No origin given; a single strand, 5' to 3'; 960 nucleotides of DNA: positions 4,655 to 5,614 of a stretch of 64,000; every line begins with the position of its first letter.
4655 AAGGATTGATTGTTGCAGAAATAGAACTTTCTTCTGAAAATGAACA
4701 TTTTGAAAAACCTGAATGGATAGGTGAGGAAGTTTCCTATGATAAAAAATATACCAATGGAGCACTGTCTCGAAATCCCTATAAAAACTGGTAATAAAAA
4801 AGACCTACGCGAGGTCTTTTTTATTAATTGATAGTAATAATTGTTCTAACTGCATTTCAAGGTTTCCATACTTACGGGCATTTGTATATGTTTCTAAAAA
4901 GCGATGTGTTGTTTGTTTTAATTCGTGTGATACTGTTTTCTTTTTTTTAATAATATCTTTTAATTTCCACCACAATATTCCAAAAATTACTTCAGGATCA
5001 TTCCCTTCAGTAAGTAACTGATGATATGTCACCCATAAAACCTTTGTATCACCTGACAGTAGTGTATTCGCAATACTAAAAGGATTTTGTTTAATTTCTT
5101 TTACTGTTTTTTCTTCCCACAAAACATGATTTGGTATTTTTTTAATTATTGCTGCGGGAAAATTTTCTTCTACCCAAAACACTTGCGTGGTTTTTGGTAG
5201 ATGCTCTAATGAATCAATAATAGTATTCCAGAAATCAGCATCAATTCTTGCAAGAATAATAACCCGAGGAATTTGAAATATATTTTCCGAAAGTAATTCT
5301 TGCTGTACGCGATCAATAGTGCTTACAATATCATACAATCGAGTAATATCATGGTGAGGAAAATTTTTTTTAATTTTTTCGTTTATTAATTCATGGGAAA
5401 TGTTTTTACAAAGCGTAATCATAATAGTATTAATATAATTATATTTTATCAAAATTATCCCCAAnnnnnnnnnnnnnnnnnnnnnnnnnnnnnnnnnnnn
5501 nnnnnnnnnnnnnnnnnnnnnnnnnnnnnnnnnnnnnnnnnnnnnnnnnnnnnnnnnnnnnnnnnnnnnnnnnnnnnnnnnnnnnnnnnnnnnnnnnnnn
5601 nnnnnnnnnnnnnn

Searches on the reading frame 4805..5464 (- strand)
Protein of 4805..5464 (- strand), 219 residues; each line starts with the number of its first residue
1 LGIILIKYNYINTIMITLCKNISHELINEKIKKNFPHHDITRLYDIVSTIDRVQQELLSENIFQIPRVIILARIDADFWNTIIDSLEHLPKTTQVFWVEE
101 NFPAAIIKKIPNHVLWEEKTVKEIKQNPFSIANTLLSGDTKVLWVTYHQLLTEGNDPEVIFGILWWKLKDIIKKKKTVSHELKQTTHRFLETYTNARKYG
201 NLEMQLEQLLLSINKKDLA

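Call 19: search_protein_families(library=pfam, max_evalue=0.001, proteins=[window:4805-5464:-])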
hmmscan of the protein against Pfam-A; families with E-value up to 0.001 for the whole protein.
window:4805-5464:- (219 aa): 0 families

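Call 88: search_protein_families(library=ncbifam, max_evalue=0.01, proteins=[window:4805-5464:-])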
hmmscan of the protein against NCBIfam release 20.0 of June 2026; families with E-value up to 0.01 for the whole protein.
window:4805-5464:- (219 aa): 1 family
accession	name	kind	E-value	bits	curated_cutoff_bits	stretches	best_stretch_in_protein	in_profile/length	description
TIGR01128.2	holA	equivalog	1.2e-07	31.4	80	1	122-176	193-247/316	DNA polymerase III subunit delta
